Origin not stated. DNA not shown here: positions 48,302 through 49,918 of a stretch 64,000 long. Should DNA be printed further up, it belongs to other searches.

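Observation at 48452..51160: Diversity-generating retroelement diversifying the C-terminus of a late structural gene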

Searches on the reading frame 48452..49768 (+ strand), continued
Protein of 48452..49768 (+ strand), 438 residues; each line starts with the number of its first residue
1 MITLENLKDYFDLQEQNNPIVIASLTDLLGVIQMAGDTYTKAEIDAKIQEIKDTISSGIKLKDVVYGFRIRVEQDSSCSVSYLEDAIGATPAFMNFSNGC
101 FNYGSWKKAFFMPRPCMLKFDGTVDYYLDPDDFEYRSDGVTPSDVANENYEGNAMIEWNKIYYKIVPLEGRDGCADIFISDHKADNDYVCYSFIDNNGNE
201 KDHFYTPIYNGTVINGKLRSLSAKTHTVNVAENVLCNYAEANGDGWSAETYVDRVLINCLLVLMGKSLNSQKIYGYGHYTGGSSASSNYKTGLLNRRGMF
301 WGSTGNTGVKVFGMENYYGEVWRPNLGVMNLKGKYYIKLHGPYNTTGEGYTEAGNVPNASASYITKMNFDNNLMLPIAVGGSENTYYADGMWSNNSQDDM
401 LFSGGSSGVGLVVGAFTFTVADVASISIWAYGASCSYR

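Call 76: search_protein_families(library=pfam, proteins=[L012:7695-8000:+, L029:7798-8055:+, L080:7536-7973:+, L062:5866-6219:+], max_evalue=0.1)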
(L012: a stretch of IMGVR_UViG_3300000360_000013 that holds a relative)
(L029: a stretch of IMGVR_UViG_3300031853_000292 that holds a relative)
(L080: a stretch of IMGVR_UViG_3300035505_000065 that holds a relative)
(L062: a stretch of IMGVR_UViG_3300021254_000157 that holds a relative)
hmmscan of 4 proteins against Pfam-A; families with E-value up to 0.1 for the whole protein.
L012:7695-8000:+ (101 aa): 2 families
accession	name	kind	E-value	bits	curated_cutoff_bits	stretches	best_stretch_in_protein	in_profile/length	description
PF19753.4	DUF6240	-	0.011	15.6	26.6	1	59-91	216-246/276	Family of unknown function (DUF6240)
PF23135.2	TRI4_N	-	0.097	13.1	27.8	0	63-81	18-36/61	TRI4 N-terminal domain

L029:7798-8055:+ (85 aa): 1 family
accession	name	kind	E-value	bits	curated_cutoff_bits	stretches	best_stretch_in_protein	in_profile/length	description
PF11931.14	SF3a60_Prp9_C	-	0.094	13.7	30.7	0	29-53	91-115/120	SF3a60/Prp9 C-terminal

L080:7536-7973:+ (145 aa): 1 family
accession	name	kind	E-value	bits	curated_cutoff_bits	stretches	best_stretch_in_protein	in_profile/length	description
PF23064.1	CUB_M02D8_5_5th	-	0.083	13.4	27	0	39-63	77-101/112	M02D8_5-like, fifth CUB domain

L062:5866-6219:+ (117 aa): 3 families
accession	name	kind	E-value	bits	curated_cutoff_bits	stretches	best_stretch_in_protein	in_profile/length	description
PF16331.10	TolA_bind_tri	-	0.0078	16.7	30.1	0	88-116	22-50/76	TolA binding protein trimerisation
PF06486.16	DUF1093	-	0.085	14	26.3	0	21-53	7-39/81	Protein of unknown function (DUF1093)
PF09510.15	Rtt102p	-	0.1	13.3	23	0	22-87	60-121/130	Rtt102p-like transcription regulator protein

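Call 77: search_protein_families(library=phrogs, proteins=[L012:7695-8000:+, L029:7798-8055:+, L080:7536-7973:+, L062:5866-6219:+], max_evalue=0.01)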
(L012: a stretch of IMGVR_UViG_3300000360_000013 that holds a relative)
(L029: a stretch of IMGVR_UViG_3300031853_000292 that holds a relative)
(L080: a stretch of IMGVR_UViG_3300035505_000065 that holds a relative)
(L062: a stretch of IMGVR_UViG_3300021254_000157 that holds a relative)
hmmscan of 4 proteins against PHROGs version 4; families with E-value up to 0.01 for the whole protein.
L012:7695-8000:+ (101 aa): 1 family
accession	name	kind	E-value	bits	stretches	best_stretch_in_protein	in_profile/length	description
phrog_20201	-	unknown function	4.1e-14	53.9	1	10-100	6-90/91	-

L029:7798-8055:+ (85 aa): 1 family
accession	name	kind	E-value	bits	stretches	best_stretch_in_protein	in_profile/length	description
phrog_20201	-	unknown function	8.7e-08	33.6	1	1-68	1-67/91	-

L080:7536-7973:+ (145 aa): 2 families
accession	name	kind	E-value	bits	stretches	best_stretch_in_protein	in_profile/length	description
phrog_20201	-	unknown function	3.5e-05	25.3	1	35-125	9-89/91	-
phrog_11728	-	unknown function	0.0081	18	0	84-138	36-89/103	-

L062:5866-6219:+ (117 aa): 1 family
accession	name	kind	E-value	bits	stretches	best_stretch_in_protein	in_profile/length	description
phrog_20201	-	unknown function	4.7e-07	31.3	1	2-76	3-76/91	-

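Call 87: get_annotated_region(hit=H1, flank=4000)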
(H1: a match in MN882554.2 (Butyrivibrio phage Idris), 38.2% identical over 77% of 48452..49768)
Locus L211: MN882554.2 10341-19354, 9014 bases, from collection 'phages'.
description: Butyrivibrio phage Idris, complete genome.
organism: Butyrivibrio phage Idris (NCBI taxid 2696360)
taxonomy: Viruses; Duplodnaviria; Heunggongvirae; Uroviricota; Caudoviricetes; Arawnvirus; Arawnvirus arawn
host: Butyrivibrio fibrisolvens DSM 3071; source: -; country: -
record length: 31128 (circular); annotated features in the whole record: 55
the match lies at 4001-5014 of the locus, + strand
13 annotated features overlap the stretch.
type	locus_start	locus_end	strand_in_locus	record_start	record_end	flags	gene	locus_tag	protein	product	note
CDS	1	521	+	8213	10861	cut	-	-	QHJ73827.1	tape measure protein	Similar to putative tape measure protein Lactobacillus phage Ld17 (VOG4545, YP_009098674.1), HAMAP chromosome partition ...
CDS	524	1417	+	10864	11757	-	-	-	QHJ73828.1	tail protein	Similar to putative phage tail protein in Clostridium phage phiCD6356 (864178.E2ELJ6_9CAUD, VOG3653, YP_004306117.1), ...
regulatory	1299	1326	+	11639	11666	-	-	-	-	promoter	promoter predicted by PhagePromoter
CDS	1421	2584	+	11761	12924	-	-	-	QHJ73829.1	endopeptidase tail protein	Similar to endopeptidase tail protein in Paenibacillus phage Fern (YP_009203218.1) and Paenibacillus phage Willow ...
CDS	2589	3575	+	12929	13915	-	-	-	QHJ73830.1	hypothetical protein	Hypothetical coding region with unknown function. ORF predicted by GeneMarkS-2, Glimmer3, Phanotate-v1.1.2, ...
CDS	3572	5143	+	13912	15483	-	-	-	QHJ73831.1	hypothetical protein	Hypothetical coding region with unknown function. ORF predicted by GeneMarkS-2, Glimmer3, Phanotate-v1.1.2, ...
CDS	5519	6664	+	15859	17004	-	-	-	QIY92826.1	putative reverse transcriptase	Similar to putative reverse transcriptase in Lactobacillus phage LBR48 (VOG0979, YP_009168531.1, 755164.D6PSR5_9CAUD), ...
CDS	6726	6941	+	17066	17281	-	-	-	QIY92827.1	hypothetical protein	Hypothetical coding region with unknown function. ORF predicted by Glimmer3, Prodigal-v2.6.19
CDS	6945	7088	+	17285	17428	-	-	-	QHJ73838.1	hypothetical protein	Similar to uncharacterised predicted ORF in Staphylococcus virus 37 (320840.Q4ZCD1_9CAUD, YP_240095.1), Pfam ...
CDS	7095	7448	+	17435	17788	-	-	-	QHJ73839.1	hypothetical protein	Hypothetical coding region with unknown function. ORF predicted by GeneMarkS-2, Glimmer3, Phanotate-v1.1.2, ...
CDS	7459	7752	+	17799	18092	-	-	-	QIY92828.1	hypothetical protein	Hypothetical coding region with unknown function. ORF predicted by Glimmer3, Prodigal-v2.6.22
CDS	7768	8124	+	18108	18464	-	-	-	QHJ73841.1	hypothetical protein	Hypothetical coding region with unknown function. ORF predicted by GeneMarkS-2, Glimmer3, Phanotate-v1.1.2, ...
CDS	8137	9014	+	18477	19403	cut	-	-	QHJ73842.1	putative endolysin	Similar to putative N-acetylmuramoyl-L-alanine amidase in Clostridium phage c-st (12336.Q332B8_CBCP, VOG4772, ...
